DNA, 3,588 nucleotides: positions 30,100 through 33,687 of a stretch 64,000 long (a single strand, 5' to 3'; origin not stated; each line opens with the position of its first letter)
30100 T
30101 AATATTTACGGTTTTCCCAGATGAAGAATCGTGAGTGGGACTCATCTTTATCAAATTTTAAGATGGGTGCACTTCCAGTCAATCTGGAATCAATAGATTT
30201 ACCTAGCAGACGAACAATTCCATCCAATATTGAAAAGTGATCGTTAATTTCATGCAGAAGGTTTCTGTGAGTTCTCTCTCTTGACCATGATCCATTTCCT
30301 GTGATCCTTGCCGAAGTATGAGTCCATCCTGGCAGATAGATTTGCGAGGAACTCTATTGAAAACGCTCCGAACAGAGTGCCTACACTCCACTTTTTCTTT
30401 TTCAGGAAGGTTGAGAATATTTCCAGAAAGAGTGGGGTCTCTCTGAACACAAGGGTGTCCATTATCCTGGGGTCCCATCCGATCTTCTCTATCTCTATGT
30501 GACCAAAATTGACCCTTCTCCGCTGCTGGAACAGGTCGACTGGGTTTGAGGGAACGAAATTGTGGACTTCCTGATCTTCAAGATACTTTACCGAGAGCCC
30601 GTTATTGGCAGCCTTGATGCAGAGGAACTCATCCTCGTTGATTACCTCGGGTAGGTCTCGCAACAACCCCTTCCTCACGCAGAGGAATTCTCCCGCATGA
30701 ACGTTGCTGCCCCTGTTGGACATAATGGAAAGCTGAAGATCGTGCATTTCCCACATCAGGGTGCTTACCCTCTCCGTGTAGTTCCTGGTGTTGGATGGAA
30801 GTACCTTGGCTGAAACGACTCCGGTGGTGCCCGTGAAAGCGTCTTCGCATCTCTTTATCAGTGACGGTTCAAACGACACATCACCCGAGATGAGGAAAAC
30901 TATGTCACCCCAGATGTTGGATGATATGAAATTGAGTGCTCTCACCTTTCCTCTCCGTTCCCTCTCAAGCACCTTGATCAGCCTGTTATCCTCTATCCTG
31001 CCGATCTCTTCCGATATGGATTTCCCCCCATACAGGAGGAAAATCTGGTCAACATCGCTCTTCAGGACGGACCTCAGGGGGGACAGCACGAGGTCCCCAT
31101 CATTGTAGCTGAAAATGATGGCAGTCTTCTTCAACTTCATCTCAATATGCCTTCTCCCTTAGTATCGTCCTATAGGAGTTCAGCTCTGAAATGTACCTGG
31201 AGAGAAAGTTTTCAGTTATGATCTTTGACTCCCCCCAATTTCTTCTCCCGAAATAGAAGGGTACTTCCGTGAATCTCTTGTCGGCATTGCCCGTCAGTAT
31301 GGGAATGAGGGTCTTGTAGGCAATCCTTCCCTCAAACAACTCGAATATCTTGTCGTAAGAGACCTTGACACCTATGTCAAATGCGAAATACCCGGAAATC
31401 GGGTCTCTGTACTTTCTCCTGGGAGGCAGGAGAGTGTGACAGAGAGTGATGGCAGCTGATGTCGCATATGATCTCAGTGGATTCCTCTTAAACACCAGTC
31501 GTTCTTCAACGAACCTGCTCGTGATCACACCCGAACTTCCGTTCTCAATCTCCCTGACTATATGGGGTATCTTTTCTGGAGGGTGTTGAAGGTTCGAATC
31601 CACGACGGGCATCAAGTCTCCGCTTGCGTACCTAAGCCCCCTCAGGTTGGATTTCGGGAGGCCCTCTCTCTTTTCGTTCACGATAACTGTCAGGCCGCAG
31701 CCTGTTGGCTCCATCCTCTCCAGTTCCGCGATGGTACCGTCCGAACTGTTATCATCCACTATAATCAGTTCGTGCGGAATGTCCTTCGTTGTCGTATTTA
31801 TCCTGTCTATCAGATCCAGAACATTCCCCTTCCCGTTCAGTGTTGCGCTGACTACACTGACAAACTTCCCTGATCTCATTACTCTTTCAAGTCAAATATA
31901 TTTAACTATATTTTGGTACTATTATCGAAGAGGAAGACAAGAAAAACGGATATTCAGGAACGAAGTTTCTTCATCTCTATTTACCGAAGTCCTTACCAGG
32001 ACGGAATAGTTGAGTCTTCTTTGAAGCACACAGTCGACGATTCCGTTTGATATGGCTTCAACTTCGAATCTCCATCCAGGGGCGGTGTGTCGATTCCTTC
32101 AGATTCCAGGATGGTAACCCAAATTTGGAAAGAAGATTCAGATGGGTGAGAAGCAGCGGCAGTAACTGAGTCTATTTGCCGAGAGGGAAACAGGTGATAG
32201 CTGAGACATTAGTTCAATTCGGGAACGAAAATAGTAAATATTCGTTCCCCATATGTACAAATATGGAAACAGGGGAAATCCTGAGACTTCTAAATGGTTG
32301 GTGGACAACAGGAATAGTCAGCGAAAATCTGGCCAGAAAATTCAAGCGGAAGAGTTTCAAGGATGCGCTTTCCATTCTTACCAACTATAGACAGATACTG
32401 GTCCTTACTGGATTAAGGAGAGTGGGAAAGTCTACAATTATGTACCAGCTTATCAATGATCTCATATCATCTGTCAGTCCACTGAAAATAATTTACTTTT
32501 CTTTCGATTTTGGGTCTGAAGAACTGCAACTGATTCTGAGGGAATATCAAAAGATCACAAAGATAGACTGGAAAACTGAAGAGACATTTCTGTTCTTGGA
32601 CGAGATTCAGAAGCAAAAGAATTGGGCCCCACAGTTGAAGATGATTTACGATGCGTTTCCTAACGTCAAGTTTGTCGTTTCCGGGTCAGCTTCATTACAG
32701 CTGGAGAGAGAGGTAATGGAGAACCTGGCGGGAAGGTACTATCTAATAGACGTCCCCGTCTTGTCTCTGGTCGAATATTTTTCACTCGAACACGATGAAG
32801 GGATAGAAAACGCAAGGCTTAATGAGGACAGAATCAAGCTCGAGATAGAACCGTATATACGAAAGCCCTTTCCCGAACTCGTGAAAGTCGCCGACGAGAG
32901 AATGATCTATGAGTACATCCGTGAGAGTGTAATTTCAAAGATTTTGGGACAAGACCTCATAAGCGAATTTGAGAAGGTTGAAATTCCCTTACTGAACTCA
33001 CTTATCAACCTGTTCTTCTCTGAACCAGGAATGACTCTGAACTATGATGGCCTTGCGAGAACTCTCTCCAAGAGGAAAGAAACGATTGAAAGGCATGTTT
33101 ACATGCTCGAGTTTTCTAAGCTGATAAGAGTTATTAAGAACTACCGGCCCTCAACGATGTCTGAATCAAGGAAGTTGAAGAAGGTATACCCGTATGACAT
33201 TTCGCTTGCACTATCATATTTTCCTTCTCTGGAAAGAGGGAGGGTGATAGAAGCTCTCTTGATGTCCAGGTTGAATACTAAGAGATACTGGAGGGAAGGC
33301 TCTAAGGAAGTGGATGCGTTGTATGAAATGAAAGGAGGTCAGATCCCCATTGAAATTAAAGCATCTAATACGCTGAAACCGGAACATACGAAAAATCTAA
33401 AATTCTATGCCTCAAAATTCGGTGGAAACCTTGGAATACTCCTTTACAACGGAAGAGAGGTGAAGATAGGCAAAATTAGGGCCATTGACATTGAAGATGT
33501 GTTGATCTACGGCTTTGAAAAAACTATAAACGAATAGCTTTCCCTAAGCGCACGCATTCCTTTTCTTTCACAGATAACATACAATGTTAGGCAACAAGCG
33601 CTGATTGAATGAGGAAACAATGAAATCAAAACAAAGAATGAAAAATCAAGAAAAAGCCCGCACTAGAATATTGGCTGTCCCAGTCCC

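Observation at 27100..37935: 10.7-kb accessory island bracketed by rps3ae-3'/tRNA-Met and a foreign-looking second copy of the same module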

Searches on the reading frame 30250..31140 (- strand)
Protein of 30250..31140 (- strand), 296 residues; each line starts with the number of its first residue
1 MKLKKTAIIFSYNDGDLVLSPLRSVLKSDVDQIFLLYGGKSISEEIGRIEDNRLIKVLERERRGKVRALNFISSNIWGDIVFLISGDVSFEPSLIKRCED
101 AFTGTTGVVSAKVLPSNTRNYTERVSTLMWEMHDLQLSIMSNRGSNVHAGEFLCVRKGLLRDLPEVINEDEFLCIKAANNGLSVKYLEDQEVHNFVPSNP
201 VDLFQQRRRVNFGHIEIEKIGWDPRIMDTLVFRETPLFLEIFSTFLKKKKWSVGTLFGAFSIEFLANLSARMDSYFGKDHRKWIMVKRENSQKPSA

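Call 9: search_protein_families(library=pfam, proteins=[window:30250-31140:-], max_evalue=0.01)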
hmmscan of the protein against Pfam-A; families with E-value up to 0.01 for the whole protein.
window:30250-31140:- (296 aa): 3 families
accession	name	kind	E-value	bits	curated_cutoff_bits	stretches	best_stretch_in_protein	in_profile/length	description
PF13641.12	Glyco_tranf_2_3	-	8.1e-13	49.4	27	1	7-209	5-226/230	Glycosyltransferase like family 2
PF13632.12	Glyco_trans_2_3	-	2.6e-10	40.9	27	1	80-223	1-148/198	Glycosyl transferase family group 2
PF00535.33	Glycos_transf_2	-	6.2e-06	26.7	23.3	1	7-147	2-149/168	Glycosyl transferase family 2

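Call 54: find_homologous_proteins(query=window:30250-31140:-, max_evalue=1e-30)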
Query window:30250-31140:- (296 aa): 42 proteins with E <= 1e-30 among 861 candidates.
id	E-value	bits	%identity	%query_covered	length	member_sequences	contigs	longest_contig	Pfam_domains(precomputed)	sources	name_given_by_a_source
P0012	1.9e-194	662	100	100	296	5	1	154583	PF13632.13,PF13641.13,PF00535.33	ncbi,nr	ncbi:MAG: glycosyltransferase family 2 protein [Thermoplasmatales archaeon]|nr:glycosyltransferase f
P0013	3.1e-171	586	89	99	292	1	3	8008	PF13632.13,PF13641.13,PF00535.33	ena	-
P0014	3.7e-164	563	87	98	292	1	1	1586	PF13632.13,PF13641.13,PF00535.33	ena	-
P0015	6.4e-164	562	87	98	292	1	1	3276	PF13632.13,PF13641.13,PF00535.33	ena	-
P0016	6.6e-164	562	87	98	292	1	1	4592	PF13632.13,PF13641.13,PF00535.33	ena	-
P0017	9.8e-164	561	87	98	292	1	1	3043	PF13632.13,PF13641.13,PF00535.33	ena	-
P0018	1.1e-163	561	86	98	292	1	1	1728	PF13632.13,PF13641.13,PF00535.33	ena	-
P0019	1.8e-163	561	87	98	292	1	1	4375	PF13632.13,PF13641.13,PF00535.33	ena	-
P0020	2.0e-163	560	86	98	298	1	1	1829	PF13632.13,PF13641.13,PF00535.33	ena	-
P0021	2.1e-163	560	86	98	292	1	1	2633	PF13632.13,PF13641.13,PF00535.33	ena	-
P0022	2.6e-163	560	87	98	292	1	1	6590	PF13632.13,PF13641.13,PF00535.33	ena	-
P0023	3.3e-163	560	86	98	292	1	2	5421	PF13632.13,PF13641.13,PF00535.33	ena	-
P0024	6.8e-163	559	85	98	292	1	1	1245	PF13632.13,PF13641.13,PF00535.33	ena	-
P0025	7.5e-163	559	84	99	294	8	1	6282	PF13632.13,PF13641.13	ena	-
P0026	1.0e-162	558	85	98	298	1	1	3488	PF13632.13,PF13641.13,PF00535.33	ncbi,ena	-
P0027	1.2e-162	558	86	98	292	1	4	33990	PF13632.13,PF13641.13,PF00535.33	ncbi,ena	-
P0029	1.3e-162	558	84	100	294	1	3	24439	PF13632.13,PF13641.13,PF00535.33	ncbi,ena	-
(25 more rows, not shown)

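Call 55: find_encoding_contigs(protein=P0013, flank=10000, max_places=4)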
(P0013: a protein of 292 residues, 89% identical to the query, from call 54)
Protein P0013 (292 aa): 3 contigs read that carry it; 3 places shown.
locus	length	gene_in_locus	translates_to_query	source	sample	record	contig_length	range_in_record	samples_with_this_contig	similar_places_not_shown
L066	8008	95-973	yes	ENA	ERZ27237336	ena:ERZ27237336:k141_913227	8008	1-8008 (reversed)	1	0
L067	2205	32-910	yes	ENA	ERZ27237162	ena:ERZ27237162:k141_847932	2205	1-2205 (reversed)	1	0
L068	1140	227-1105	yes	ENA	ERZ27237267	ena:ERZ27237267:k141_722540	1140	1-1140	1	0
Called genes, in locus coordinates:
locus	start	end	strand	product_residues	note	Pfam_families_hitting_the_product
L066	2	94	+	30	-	?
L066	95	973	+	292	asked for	PF00535:Glycos_transf_2 (weak), PF13641:Glyco_tranf_2_3, PF13632:Glyco_trans_2_3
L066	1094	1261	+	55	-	-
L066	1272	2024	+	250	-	-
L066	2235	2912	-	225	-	PF01015:Ribosomal_S3Ae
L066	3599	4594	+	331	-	-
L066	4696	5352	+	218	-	-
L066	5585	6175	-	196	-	PF13707:RloB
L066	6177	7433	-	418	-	PF13175:AAA_15 (faint), PF02463:SMC_N (faint), PF13304:AAA_21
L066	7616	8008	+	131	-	?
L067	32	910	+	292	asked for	PF00535:Glycos_transf_2 (weak), PF13641:Glyco_tranf_2_3, PF13632:Glyco_trans_2_3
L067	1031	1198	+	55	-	-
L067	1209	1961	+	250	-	-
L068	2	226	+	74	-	?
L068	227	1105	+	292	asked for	PF00535:Glycos_transf_2 (weak), PF13641:Glyco_tranf_2_3, PF13632:Glyco_trans_2_3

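Call 56: find_encoding_contigs(protein=P0027, flank=10000, max_places=4)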
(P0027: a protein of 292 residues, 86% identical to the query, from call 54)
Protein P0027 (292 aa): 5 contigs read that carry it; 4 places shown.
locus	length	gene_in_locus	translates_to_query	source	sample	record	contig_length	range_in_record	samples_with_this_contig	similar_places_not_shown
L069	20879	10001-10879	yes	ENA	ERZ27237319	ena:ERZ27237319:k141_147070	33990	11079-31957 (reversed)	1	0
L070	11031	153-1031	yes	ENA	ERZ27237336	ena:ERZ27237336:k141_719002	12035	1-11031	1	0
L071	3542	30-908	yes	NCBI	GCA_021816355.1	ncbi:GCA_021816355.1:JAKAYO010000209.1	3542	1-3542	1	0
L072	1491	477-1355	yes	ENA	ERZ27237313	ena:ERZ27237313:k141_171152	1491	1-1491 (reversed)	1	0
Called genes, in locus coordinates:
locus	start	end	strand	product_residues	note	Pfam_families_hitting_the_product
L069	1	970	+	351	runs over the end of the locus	PF19300:BPD_transp_1_N (faint), PF00528:BPD_transp_1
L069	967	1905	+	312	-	PF12911:OppC_N (weak), PF00528:BPD_transp_1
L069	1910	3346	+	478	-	PF00005:ABC_tran, PF13304:AAA_21, PF08352:oligo_HPY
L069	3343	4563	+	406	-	PF00005:ABC_tran, PF13304:AAA_21 (weak), PF13401:AAA_22 (faint), PF08352:oligo_HPY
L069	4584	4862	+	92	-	-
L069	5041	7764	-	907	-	PF00801:PKD, PF18911:PKD_4 (weak), PF00496:SBP_bac_5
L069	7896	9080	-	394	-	PF01979:Amidohydro_1, PF07969:Amidohydro_3 (weak)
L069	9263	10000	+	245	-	PF00535:Glycos_transf_2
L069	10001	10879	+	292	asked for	PF00535:Glycos_transf_2 (weak), PF13641:Glyco_tranf_2_3, PF13632:Glyco_trans_2_3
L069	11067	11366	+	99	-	-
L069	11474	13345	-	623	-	PF00128:Alpha-amylase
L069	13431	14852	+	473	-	PF13416:SBP_bac_8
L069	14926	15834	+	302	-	PF00528:BPD_transp_1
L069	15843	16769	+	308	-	PF00528:BPD_transp_1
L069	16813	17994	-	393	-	PF02463:SMC_N (faint), PF00005:ABC_tran, PF13304:AAA_21 (faint), PF17912:OB_MalK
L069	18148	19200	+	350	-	PF01978:TrmB, PF11495:TrmB_EBD_N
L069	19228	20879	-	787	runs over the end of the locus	PF13802:Gal_mutarotas_2, PF01055:Glyco_hydro_31_2nd, PF21365:Glyco_hydro_31_3rd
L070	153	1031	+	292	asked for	PF00535:Glycos_transf_2 (weak), PF13641:Glyco_tranf_2_3, PF13632:Glyco_trans_2_3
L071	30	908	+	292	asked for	PF00535:Glycos_transf_2 (weak), PF13641:Glyco_tranf_2_3, PF13632:Glyco_trans_2_3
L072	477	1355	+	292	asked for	PF00535:Glycos_transf_2 (weak), PF13641:Glyco_tranf_2_3, PF13632:Glyco_trans_2_3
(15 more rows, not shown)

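Call 57: find_encoding_contigs(protein=P0029, flank=10000, max_places=4)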
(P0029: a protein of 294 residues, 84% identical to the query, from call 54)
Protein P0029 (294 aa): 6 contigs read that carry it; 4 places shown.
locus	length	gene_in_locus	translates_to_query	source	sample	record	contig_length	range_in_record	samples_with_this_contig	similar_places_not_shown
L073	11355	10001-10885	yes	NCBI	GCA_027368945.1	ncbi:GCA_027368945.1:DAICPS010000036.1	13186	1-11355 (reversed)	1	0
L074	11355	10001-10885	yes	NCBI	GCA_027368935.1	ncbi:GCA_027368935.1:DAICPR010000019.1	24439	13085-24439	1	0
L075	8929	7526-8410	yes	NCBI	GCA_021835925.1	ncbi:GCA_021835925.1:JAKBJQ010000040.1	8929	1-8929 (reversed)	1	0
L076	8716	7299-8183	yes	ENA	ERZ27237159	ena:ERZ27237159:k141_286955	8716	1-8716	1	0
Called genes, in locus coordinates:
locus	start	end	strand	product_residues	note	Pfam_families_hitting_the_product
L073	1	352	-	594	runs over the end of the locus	PF19291:TREH_N, PF00723:Glyco_hydro_15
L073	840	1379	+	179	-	PF03551:PadR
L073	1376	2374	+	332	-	PF00005:ABC_tran, PF13304:AAA_21 (faint), PF13732:DrrA1-3_C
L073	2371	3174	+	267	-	PF01061:ABC2_membrane, PF12698:ABC2_membrane_3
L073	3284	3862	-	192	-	PF02698:DUF218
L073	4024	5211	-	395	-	PF00999:Na_H_Exchanger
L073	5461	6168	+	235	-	PF00583:Acetyltransf_1, PF13302:Acetyltransf_3 (weak), PF13673:Acetyltransf_10 (faint), PF13508:Acetyltransf_7, PF08445:FR47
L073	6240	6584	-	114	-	PF09851:SHOCT (weak)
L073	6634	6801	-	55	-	-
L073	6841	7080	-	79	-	-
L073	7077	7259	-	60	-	-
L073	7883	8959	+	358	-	PF01385:OrfB_IS605, PF07282:Cas12f1-like_TNB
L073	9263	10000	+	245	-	PF00535:Glycos_transf_2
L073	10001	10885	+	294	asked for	PF00535:Glycos_transf_2 (weak), PF13641:Glyco_tranf_2_3, PF13632:Glyco_trans_2_3 (weak)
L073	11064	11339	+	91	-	-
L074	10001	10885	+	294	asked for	PF00535:Glycos_transf_2 (weak), PF13641:Glyco_tranf_2_3, PF13632:Glyco_trans_2_3 (weak)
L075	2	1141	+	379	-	?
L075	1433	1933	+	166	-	-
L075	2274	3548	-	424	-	PF13173:AAA_14, PF13635:DUF4143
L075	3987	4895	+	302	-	PF02661:Fic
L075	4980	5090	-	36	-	-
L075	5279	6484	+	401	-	PF12323:HTH_OrfB_IS605, PF01385:OrfB_IS605, PF07282:Cas12f1-like_TNB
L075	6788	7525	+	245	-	PF00535:Glycos_transf_2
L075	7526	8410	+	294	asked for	PF00535:Glycos_transf_2 (weak), PF13641:Glyco_tranf_2_3, PF13632:Glyco_trans_2_3 (weak)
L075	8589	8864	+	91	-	-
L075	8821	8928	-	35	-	?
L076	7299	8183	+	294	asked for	PF00535:Glycos_transf_2 (weak), PF13641:Glyco_tranf_2_3, PF13632:Glyco_trans_2_3 (weak)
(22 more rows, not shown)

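Call 77: find_encoding_contigs(protein=P0022, flank=10000, max_places=4)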
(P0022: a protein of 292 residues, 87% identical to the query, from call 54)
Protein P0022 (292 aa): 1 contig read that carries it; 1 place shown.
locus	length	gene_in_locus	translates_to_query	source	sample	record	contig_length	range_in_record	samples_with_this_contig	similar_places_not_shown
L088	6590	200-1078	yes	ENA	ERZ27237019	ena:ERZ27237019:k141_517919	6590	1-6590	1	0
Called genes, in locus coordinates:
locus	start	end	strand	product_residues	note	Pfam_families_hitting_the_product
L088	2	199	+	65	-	?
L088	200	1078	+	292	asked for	PF00535:Glycos_transf_2 (weak), PF13641:Glyco_tranf_2_3, PF13632:Glyco_trans_2_3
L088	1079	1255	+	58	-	-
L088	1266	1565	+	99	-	-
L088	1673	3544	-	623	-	PF00128:Alpha-amylase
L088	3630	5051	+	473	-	PF13416:SBP_bac_8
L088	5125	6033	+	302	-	PF00528:BPD_transp_1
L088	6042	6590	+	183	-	?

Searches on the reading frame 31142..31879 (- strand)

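Call 9: search_protein_families(library=pfam, proteins=[window:31142-31879:-], max_evalue=0.01)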
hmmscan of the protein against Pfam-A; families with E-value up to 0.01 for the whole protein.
window:31142-31879:- (245 aa): 1 family
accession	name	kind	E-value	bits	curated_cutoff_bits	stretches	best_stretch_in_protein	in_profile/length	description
PF00535.33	Glycos_transf_2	-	9.7e-20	71.6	23.3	1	8-138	1-131/168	Glycosyl transferase family 2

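Call 42: search_protein_families(library=ncbifam, proteins=[window:31142-31879:-], max_evalue=0.01)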
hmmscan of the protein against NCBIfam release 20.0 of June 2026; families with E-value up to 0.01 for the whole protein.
window:31142-31879:- (245 aa): 13 families
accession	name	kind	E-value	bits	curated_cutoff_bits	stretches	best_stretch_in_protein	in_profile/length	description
NF007986.1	PRK10714.1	equivalog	3.9e-15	55.7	529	1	5-132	6-136/316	undecaprenyl-phosphate 4-deoxy-4-formamido-L-arabinose transferase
NF047588.1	GlcsyltransPgfSStrep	equivalog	5.4e-10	39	500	1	26-118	26-117/308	glycosyltransferase PgfS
NF041875.1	EPS_EpsD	equivalog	4e-07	29.8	370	1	7-123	1-116/325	exopolysaccharide biosynthesis glycosyltransferase EpsD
NF047683.1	TeichurnBiosyTuaG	equivalog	1.3e-06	28.3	400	1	4-107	5-107/252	teichuronic acid biosynthesis protein TuaG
NF010496.0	PRK13915.1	equivalog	3.6e-06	26.3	262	1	3-102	29-132/307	glucosyl-3-phosphoglycerate synthase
TIGR03937.1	PgaC_IcaA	equivalog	2.8e-05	23.2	422.3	1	5-112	45-151/407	poly-beta-1,6-N-acetyl-D-glucosamine synthase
NF038302.1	EPS_HpsE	equivalog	3.1e-05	23.1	300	1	8-95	4-95/307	hormogonium polysaccharide biosynthesis glycosyltransferase HpsE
NF050050.1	ProtGlycPglI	equivalog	6.6e-05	22.4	500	1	6-127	3-124/306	GalNAc(5)-diNAcBac-PP-undecaprenol beta-1,3-glucosyltransferase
TIGR04283.1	glyco_like_mftF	equivalog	7.2e-05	22.5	182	1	7-127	1-115/221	TIGR04283 family arsenosugar biosynthesis glycosyltransferase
TIGR04182.1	glyco_TIGR04182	equivalog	0.00011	21.7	325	1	7-214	2-194/293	S-layer glycoprotein N-glycosyltransferase AglJ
TIGR03965.1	mycofact_glyco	equivalog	0.00011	21.2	280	1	7-115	76-183/467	mycofactocin biosynthesis glycosyltransferase MftF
NF007482.0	PRK10073.1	equivalog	0.00094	18.3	423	1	4-96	5-95/334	glycosyltransferase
NF053739.1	GlytfEpsEBac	equivalog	0.0079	15.2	450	0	7-94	3-90/265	glycosyltransferase EpsE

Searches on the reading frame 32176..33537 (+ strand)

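Call 9: search_protein_families(library=pfam, proteins=[window:32176-33537:+], max_evalue=0.01)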
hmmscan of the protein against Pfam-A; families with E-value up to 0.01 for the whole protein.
window:32176-33537:+ (453 aa): 4 families
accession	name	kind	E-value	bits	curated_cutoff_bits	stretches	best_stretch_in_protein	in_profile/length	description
PF13173.12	AAA_14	-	1.2e-30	106.6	27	1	72-201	2-128/129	AAA domain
PF13635.12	DUF4143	-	1e-11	45.3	28.1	1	265-397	8-160/160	Domain of unknown function (DUF4143)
PF20720.3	nSTAND3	-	0.0002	21.6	27.2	1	57-105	3-51/155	Novel STAND NTPase 3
PF24883.2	NPHP3_N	-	0.00052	20.7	24.8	1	58-118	9-66/164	Nephrocystin 3, N-terminal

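Call 42: search_protein_families(library=ncbifam, proteins=[window:32176-33537:+], max_evalue=0.01)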
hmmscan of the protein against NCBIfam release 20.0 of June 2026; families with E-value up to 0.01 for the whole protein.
window:32176-33537:+ (453 aa): 0 families

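Call 43: search_protein_families(library=phrogs, proteins=[window:32176-33537:+], max_evalue=0.01)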
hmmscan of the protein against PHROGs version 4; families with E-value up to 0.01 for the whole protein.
window:32176-33537:+ (453 aa): 0 families
